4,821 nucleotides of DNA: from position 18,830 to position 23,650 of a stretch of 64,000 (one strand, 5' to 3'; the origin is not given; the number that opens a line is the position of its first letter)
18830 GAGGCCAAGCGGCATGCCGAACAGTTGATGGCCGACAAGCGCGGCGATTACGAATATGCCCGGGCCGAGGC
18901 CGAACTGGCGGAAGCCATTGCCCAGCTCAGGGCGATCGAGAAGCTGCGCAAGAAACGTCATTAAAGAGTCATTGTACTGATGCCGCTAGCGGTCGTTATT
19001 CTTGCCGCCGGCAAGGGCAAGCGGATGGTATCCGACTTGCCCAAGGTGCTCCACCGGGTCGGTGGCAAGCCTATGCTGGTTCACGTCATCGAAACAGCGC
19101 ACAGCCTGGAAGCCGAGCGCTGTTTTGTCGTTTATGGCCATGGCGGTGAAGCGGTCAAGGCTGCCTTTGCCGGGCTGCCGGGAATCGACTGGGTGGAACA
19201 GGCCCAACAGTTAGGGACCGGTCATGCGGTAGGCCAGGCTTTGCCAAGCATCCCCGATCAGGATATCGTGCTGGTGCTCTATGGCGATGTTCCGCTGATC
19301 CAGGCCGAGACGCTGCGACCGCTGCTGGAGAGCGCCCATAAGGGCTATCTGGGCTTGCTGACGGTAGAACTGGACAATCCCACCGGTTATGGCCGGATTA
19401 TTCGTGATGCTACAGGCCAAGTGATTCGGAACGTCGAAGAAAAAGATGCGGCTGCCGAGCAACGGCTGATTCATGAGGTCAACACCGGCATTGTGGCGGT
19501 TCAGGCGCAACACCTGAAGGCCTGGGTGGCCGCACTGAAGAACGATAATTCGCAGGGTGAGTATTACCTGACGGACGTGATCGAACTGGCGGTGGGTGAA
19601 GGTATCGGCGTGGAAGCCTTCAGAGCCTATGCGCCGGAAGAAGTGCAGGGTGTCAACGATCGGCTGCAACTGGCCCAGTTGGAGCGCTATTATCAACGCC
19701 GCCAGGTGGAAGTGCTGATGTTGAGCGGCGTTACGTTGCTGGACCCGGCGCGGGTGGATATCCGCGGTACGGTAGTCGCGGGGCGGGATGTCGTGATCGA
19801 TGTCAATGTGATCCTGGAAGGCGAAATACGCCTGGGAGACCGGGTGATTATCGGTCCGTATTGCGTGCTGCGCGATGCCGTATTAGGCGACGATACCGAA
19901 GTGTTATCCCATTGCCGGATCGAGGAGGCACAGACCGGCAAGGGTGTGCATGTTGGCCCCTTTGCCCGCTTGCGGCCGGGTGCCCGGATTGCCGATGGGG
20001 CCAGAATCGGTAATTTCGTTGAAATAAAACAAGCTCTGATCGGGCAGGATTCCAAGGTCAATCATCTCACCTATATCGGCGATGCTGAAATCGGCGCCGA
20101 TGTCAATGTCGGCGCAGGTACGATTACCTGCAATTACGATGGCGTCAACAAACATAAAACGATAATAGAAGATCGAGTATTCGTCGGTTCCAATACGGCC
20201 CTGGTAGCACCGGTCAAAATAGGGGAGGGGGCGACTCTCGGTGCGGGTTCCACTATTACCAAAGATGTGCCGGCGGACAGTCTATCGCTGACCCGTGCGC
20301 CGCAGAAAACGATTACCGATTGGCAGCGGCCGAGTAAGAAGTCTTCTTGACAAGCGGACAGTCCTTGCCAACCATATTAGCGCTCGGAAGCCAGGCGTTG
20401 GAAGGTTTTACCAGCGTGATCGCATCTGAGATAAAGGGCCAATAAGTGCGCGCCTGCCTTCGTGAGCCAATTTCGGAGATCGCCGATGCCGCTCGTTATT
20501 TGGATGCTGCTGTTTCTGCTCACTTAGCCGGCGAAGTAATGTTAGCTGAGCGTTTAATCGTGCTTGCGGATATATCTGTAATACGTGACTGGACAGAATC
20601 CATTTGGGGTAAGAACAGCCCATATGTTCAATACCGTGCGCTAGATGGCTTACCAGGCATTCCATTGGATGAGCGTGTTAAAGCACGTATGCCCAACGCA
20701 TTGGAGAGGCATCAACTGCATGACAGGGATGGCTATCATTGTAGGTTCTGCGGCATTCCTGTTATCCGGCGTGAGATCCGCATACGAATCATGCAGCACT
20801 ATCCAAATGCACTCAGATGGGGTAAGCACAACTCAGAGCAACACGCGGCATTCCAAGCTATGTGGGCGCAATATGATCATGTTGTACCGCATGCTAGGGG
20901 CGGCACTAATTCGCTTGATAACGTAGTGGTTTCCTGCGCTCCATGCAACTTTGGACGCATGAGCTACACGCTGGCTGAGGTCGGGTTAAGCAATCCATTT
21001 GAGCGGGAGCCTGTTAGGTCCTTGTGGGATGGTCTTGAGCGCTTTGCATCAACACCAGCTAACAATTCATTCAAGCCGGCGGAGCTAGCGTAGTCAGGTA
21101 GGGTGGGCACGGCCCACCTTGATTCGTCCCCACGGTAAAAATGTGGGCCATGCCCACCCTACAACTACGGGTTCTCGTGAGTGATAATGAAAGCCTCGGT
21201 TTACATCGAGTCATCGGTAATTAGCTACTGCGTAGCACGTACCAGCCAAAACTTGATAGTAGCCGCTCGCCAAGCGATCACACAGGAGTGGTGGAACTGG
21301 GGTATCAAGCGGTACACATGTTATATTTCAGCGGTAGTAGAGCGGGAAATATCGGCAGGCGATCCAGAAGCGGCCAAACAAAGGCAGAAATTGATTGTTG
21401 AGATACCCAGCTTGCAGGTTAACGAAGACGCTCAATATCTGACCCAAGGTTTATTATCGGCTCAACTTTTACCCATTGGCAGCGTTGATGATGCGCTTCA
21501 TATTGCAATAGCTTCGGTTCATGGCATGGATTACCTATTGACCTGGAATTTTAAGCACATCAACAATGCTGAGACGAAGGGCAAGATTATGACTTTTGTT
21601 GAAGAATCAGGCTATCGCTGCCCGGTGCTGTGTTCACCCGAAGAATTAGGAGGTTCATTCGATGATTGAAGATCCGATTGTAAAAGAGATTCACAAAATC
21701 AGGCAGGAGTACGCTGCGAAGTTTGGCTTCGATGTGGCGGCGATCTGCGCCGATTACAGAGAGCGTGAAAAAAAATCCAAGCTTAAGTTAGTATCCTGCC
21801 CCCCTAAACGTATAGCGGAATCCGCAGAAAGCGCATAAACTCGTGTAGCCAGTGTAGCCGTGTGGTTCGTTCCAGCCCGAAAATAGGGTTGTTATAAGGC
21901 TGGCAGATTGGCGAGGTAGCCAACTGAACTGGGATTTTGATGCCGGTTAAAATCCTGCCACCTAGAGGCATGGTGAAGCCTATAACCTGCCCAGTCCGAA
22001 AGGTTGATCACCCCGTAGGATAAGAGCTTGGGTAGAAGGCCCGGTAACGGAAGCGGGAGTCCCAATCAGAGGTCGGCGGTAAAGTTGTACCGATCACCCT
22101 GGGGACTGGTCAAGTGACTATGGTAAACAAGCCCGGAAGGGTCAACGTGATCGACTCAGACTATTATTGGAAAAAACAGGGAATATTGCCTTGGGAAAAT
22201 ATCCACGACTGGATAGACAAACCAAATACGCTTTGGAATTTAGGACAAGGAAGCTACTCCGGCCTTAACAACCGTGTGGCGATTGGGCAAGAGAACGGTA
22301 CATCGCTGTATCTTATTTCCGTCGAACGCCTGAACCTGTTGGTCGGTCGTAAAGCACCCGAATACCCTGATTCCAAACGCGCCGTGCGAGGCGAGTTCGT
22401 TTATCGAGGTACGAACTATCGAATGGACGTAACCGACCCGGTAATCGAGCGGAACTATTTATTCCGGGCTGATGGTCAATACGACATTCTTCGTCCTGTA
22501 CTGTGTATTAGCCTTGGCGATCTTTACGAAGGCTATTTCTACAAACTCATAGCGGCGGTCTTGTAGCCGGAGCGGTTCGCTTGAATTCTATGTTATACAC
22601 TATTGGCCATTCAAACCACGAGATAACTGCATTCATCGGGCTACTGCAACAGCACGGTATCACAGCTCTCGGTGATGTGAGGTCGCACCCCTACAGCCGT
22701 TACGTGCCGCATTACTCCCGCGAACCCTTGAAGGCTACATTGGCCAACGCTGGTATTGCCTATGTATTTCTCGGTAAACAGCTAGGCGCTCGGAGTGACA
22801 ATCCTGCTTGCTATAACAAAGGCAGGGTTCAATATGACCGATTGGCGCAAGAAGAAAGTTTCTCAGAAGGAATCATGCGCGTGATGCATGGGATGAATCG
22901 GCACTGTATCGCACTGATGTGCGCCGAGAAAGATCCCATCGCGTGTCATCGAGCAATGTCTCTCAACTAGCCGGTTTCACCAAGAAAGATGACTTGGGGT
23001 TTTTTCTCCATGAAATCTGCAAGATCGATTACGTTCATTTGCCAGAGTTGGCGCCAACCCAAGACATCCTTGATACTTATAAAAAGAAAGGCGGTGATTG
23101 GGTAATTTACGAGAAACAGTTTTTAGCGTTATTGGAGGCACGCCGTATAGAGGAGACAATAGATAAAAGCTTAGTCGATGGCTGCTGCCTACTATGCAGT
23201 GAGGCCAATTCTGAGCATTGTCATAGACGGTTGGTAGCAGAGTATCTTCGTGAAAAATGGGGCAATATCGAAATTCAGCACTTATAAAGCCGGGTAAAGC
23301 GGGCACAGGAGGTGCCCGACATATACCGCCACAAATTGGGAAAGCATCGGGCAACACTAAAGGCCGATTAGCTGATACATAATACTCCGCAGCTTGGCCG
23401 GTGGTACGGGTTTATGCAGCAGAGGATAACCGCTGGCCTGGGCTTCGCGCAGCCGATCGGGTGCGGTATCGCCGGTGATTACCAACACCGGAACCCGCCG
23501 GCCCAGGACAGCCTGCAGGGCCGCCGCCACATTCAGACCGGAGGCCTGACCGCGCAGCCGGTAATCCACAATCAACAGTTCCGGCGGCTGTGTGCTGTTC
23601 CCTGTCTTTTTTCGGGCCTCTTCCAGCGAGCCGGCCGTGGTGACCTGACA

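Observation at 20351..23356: Lower-GC insertion directly after glmU, in the slot normally taken by glmS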

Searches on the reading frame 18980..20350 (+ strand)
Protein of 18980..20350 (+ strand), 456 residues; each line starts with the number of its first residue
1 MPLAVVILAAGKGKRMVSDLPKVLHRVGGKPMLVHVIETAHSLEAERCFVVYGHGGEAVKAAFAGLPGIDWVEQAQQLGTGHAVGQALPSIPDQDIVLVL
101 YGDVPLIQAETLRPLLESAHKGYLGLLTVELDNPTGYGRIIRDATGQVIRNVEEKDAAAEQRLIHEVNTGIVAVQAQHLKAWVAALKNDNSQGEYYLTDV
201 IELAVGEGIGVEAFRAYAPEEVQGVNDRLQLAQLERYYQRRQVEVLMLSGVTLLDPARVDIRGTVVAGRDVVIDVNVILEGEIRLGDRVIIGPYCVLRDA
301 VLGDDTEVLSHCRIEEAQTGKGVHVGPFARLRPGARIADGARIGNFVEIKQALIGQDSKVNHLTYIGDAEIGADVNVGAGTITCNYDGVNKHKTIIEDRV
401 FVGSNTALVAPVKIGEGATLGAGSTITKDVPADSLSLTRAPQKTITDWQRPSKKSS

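Call 3: search_protein_families(library=pfam, proteins=[window:18980-20350:+], max_evalue=0.01)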
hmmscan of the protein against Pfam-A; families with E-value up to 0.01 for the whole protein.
window:18980-20350:+ (456 aa): 8 families
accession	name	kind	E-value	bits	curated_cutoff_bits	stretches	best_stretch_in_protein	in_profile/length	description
PF00132.30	Hexapep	-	1.6e-29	100.8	27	4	394-428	2-36/36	Bacterial transferase hexapeptide (six repeats)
PF12804.13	NTP_transf_3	-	3.1e-22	79.9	27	1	5-122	1-115/160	MobA-like NTP transferase domain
PF25084.1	LbH_EIF2B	-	4.8e-12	46.3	54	2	260-348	17-104/105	EIF2B subunit epsilon LbH domain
PF00483.29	NTP_transferase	-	3.5e-10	40.3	21.2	1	5-208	2-213/245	Nucleotidyl transferase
PF01128.25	IspD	-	3.1e-09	37.3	27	1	4-127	2-125/221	2-C-methyl-D-erythritol 4-phosphate cytidylyltransferase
PF14602.12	Hexapep_2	-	4.5e-08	33.1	27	1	394-428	2-34/34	Hexapeptide repeat of succinyl-transferase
PF02348.25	CTP_transf_3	-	2.2e-05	24.8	22.6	1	22-119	16-114/217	Cytidylyltransferase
PF24894.1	Hexapep_GlmU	-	0.00086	19.8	23.3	0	285-327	37-79/104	GlmU-like, C-terminal hexapeptide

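Call 9: find_encoding_contigs(protein=window:18980-20350:+, flank=10000, max_places=6)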
Protein window:18980-20350:+ (456 aa): 3 contigs read that carry it; 2 places shown.
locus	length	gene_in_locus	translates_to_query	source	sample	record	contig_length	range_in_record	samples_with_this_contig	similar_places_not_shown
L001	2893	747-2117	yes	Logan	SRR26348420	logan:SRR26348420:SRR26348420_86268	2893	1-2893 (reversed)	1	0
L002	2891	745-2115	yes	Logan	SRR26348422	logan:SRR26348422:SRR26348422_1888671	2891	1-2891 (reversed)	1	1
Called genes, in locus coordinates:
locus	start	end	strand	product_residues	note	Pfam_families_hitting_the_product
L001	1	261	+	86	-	?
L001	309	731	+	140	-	PF02823:ATP-synt_DE_N, PF00401:ATP-synt_DE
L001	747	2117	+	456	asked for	PF00483:NTP_transferase, PF01128:IspD, PF02348:CTP_transf_3 (faint), PF12804:NTP_transf_3, PF25084:LbH_EIF2B (weak), PF25087:GMPPB_C (faint), PF00132:Hexapep, PF14602:Hexapep_2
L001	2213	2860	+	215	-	PF01844:HNH (weak), PF14279:HNH_5 (weak)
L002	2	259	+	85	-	?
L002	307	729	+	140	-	PF02823:ATP-synt_DE_N, PF00401:ATP-synt_DE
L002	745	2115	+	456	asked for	PF00483:NTP_transferase, PF01128:IspD, PF02348:CTP_transf_3 (faint), PF12804:NTP_transf_3, PF25084:LbH_EIF2B (weak), PF25087:GMPPB_C (faint), PF00132:Hexapep, PF14602:Hexapep_2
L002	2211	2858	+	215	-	PF01844:HNH (weak), PF14279:HNH_5 (weak)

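Call 10: find_related_loci(query=window:18980-20350:+, collection=genome_contigs, flank=10000)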
Query window:18980-20350:+ (456 aa) in genome_contigs; peptide patterns used: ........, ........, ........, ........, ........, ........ (x = any residue, [..] = any of these).
599 stretches matched a pattern (row limit reached: there are more); 476 encode a relative of the query (tblastn E <= 1e-3); the best 80 are kept; 80 distinct loci.
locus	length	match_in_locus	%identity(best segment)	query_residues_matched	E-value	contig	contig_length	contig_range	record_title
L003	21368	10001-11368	89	1-456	0e+0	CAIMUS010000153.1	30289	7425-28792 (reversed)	MAG: uncultured proteobacterium isolate A14_bin-2326 genome assembly, contig: bin-2326:153/348, whole genome shotgun seq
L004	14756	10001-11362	67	1-454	0e+0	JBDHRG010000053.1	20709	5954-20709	MAG: Candidatus Competibacteraceae bacterium isolate AS-MESO-3CA.146 NODE_11088_length_20709_cov_5.836225, whole genome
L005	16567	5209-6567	58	1-454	1e-177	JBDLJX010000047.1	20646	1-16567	MAG: Pseudomonadota bacterium isolate MAG113 MAG113_47, whole genome shotgun sequence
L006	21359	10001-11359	60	1-455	9e-176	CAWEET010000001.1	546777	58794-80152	MAG: uncultured Gammaproteobacteria bacterium isolate MFD03804.bin.2.106 genome assembly, contig: contig_12586, whole ge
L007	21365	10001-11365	57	2-454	2e-174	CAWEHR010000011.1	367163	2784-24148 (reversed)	MAG: uncultured Gammaproteobacteria bacterium isolate MFD09779.bin.1.234 genome assembly, contig: contig_57241, whole ge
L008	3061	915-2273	59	1-453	0e+0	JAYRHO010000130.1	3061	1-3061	MAG: Saccharospirillaceae bacterium isolate SZ_szas25bin.2 k141_507648, whole genome shotgun sequence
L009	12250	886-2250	59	1-456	1e-173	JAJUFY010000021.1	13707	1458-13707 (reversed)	MAG: Ectothiorhodospiraceae bacterium isolate bin23 k141_420873_length_13707_cov_13.7978, whole genome shotgun sequence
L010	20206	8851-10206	58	1-454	2e-173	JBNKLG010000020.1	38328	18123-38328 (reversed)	MAG: Sedimenticolaceae bacterium isolate H1H2.bin.20.strict NODE_20_length_38328_cov_5.600141, whole genome shotgun sequ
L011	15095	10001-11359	58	1-453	3e-173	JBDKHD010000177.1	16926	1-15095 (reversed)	MAG: Pseudomonadota bacterium isolate flintriver_2019_sw_WHONDRS-S19S_0015_B_bin.104 scaffold_871704, whole genome shotg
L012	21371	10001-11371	60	5-456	7e-173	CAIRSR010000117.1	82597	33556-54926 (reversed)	MAG: uncultured Thiotrichales bacterium isolate KR_bin-4016 genome assembly, contig: bin-4016:117/221, whole genome shot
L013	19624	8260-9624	59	1-456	8e-173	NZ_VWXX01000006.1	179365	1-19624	Thiohalocapsa marina strain DSM 19078 NODE_6_length_179365_cov_30.2151, whole genome shotgun sequence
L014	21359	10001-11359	60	1-454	1e-172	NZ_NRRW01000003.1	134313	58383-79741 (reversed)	Thiococcus pfennigii strain Pfennig 8320 scaffold0003, whole genome shotgun sequence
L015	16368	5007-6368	62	2-456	1e-172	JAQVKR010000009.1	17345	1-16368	MAG: Gammaproteobacteria bacterium isolate STE_91 NODE_7463_length_17345_cov_3.428563_Sandtown_E, whole genome shotgun s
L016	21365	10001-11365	58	2-454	5e-172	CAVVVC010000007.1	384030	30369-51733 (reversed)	MAG: uncultured Gammaproteobacteria bacterium isolate MFD03804.bin.1.232 genome assembly, contig: contig_60243, whole ge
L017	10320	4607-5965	58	3-456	1e-171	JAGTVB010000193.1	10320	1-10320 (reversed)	MAG: Gammaproteobacteria bacterium isolate SH-MAG129 SH-MAG129_contig_000193, whole genome shotgun sequence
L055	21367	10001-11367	79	1-456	0e+0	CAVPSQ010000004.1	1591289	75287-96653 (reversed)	MAG: uncultured proteobacterium isolate MFD00032.bin.1.267 genome assembly, contig: contig_3079, whole genome shotgun se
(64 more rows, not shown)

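Call 32: search_protein_families(library=pfam, proteins=[L003:11385-11852:+, L003:11942-12421:+, L003:12298-12621:+], max_evalue=10)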
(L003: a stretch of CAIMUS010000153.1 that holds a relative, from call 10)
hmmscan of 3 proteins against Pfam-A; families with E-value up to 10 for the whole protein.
L003:11385-11852:+ (155 aa): 0 families

L003:11942-12421:+ (159 aa): 1 family
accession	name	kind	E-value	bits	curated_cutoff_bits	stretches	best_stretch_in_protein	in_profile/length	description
PF01850.27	PIN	-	6.6e-05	23.9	23.6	1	5-119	1-109/120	PIN domain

L003:12298-12621:+ (107 aa): 0 families

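Call 43: search_protein_families(library=padloc, proteins=[L003:11385-11852:+], max_evalue=0.01)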
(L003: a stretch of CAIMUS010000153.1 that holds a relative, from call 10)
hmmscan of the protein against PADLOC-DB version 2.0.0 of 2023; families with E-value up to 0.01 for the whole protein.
L003:11385-11852:+ (155 aa): 0 families

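Call 49: search_protein_families(library=pfam, proteins=[L055:11877-13649:+, L055:13839-15905:-, L055:15890-16681:-, L055:16688-18295:-, L003:13376-13777:+, L003:13813-14925:+, L003:14936-15424:+, L003:15405-16622:-, L004:11621-12352:+, L004:13150-14223:-], max_evalue=0.0001)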
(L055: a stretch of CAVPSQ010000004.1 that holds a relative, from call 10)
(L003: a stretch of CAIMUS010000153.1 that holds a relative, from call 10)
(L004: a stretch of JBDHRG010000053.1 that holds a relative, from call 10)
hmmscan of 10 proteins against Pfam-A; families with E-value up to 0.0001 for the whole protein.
L055:11877-13649:+ (590 aa): 3 families
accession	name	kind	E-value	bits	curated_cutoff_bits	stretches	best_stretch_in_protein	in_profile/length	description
PF06472.20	ABC_membrane_2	-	6.8e-42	144.2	24.4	1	49-299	15-268/269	ABC transporter transmembrane region 2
PF05992.17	SbmA_BacA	-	2.8e-14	53.7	24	1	82-347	50-311/315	SbmA/BacA-like family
PF00664.28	ABC_membrane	-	1e-12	48.8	28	1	53-323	3-274/274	ABC transporter transmembrane region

L055:13839-15905:- (688 aa): 9 families
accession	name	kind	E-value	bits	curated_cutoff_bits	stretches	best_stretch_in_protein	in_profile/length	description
PF02786.22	CPSase_L_D2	-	1.9e-77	260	19.8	1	138-344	2-209/211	Carbamoyl-phosphate synthase L chain, ATP binding domain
PF00289.28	Biotin_carb_N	-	2.2e-45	154.1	25.5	1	23-132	1-110/110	Biotin carboxylase, N-terminal domain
PF02785.25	Biotin_carb_C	-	2.7e-41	140.5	32.4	1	358-466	1-108/108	Biotin carboxylase C-terminal domain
PF00364.28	Biotin_lipoyl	-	7.6e-19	67.8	22.1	1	620-685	3-73/73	Biotin-requiring enzyme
PF02222.28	ATP-grasp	-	6.2e-12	46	27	1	153-314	10-162/179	ATP-grasp domain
PF21139.3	BT_MCC_alpha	-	2.1e-11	44.7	31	1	480-602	2-114/118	Methylcrotonyl-CoA carboxylase, alpha-subunit, BT domain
PF13533.13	Biotin_lipoyl_2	-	2.1e-11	43.7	29.8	1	656-679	2-25/32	Biotin-lipoyl like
PF07478.18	Dala_Dala_lig_C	-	3.9e-10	40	24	1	161-313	23-174/204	D-ala D-ala ligase C-terminus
PF13437.12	HlyD_3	-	2.5e-06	28.6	22.2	0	656-686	1-31/106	HlyD family secretion protein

L055:15890-16681:- (263 aa): 2 families
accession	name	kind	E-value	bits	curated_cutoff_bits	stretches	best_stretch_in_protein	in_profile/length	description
PF00378.25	ECH_1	-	1.1e-55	189.1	27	1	12-262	3-250/251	Enoyl-CoA hydratase/isomerase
PF16113.10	ECH_2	-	9.6e-29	101.4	27.2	1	16-221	2-204/335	Enoyl-CoA hydratase/isomerase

L055:16688-18295:- (535 aa): 2 families
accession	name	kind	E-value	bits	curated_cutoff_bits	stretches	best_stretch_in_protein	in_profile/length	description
PF01039.27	Carboxyl_trans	-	7.5e-155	516.7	22.3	1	48-525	2-483/493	Carboxyl transferase domain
PF03255.19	ACCA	-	3.7e-09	36.6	23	1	110-204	121-212/310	Acetyl co-enzyme A carboxylase carboxyltransferase-like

L003:13376-13777:+ (133 aa): 1 family
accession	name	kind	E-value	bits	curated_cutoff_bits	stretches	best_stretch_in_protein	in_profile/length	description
PF08797.16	HIRAN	-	1.2e-13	51.2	24.7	1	39-122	5-84/96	HIRAN domain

L003:13813-14925:+ (370 aa): 2 families
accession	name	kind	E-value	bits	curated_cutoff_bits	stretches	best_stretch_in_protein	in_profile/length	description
PF08240.17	ADH_N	-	1.8e-29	102.5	23.5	1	56-166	1-103/104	Alcohol dehydrogenase GroES-like domain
PF00107.32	ADH_zinc_N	-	2.4e-05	24.7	31.8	1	211-331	6-128/129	Zinc-binding dehydrogenase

L003:14936-15424:+ (162 aa): 2 families
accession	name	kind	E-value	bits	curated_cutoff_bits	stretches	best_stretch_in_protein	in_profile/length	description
PF00583.31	Acetyltransf_1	-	1.2e-11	45.3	20.7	1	40-152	4-116/116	Acetyltransferase (GNAT) family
PF13302.13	Acetyltransf_3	-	5.3e-06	27.6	25.4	1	30-145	18-130/138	Acetyltransferase (GNAT) domain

L003:15405-16622:- (405 aa): 1 family
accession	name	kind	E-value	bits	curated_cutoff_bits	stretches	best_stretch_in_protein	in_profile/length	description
PF00762.24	Ferrochelatase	-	1.8e-115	385.7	27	1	15-331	2-314/317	Ferrochelatase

L004:11621-12352:+ (243 aa): 1 family
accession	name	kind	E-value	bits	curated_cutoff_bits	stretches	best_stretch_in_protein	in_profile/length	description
PF00196.25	GerE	-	1.1e-07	31.8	23.5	1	181-233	3-55/57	Bacterial regulatory proteins, luxR family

L004:13150-14223:- (357 aa): 0 families

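Call 85: find_related_loci(query=window:18980-20350:+, collection=metagenome_contigs, flank=8000)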
Query window:18980-20350:+ (456 aa) in metagenome_contigs; peptide patterns used: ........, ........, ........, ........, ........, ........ (x = any residue, [..] = any of these).
600 stretches matched a pattern (row limit reached: there are more); 473 encode a relative of the query (tblastn E <= 1e-3); the best 80 are kept; 80 distinct loci.
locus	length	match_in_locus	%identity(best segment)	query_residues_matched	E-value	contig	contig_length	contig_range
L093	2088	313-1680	89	1-456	0e+0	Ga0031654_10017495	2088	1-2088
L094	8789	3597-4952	63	3-454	0e+0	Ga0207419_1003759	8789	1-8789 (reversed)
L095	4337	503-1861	60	1-454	0e+0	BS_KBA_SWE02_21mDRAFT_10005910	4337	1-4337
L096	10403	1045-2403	59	1-454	2e-179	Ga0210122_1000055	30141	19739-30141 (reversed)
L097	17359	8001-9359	59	1-454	2e-179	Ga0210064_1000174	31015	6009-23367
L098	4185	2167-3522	61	1-454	0e+0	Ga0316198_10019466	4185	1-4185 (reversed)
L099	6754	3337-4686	58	1-452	2e-177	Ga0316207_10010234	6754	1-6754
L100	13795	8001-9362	57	1-454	7e-175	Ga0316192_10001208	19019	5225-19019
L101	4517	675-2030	58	2-454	3e-179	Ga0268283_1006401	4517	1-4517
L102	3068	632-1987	58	2-454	0e+0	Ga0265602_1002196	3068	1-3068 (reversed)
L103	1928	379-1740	58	1-454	0e+0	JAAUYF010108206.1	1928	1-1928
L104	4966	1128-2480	59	1-453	5e-176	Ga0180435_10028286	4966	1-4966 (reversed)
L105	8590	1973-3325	59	3-454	5e-172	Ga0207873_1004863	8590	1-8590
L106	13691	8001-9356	62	2-454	8e-172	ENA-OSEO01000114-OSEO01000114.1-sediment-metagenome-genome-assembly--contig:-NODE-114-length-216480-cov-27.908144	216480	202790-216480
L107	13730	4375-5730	57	2-455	6e-171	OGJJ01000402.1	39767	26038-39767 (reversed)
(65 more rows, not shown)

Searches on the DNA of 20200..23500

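Call 26: search_rna_families(source=window, start=20200, end=23500, threshold=evalue, max_evalue=1, show_alignments=2)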
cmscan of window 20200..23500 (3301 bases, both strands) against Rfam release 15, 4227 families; matches with E-value up to 1: 2.
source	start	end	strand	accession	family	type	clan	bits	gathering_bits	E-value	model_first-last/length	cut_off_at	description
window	21082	21176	+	RF03866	mir-1889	Gene; miRNA;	-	20.1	80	0.67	1-128/128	no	mir-1889 microRNA precursor family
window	23236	23263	+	RF01962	RMST_1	Gene; lncRNA;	-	19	40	0.28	1-61/61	no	Rhabdomyosarcoma 2 associated transcript conserved region 1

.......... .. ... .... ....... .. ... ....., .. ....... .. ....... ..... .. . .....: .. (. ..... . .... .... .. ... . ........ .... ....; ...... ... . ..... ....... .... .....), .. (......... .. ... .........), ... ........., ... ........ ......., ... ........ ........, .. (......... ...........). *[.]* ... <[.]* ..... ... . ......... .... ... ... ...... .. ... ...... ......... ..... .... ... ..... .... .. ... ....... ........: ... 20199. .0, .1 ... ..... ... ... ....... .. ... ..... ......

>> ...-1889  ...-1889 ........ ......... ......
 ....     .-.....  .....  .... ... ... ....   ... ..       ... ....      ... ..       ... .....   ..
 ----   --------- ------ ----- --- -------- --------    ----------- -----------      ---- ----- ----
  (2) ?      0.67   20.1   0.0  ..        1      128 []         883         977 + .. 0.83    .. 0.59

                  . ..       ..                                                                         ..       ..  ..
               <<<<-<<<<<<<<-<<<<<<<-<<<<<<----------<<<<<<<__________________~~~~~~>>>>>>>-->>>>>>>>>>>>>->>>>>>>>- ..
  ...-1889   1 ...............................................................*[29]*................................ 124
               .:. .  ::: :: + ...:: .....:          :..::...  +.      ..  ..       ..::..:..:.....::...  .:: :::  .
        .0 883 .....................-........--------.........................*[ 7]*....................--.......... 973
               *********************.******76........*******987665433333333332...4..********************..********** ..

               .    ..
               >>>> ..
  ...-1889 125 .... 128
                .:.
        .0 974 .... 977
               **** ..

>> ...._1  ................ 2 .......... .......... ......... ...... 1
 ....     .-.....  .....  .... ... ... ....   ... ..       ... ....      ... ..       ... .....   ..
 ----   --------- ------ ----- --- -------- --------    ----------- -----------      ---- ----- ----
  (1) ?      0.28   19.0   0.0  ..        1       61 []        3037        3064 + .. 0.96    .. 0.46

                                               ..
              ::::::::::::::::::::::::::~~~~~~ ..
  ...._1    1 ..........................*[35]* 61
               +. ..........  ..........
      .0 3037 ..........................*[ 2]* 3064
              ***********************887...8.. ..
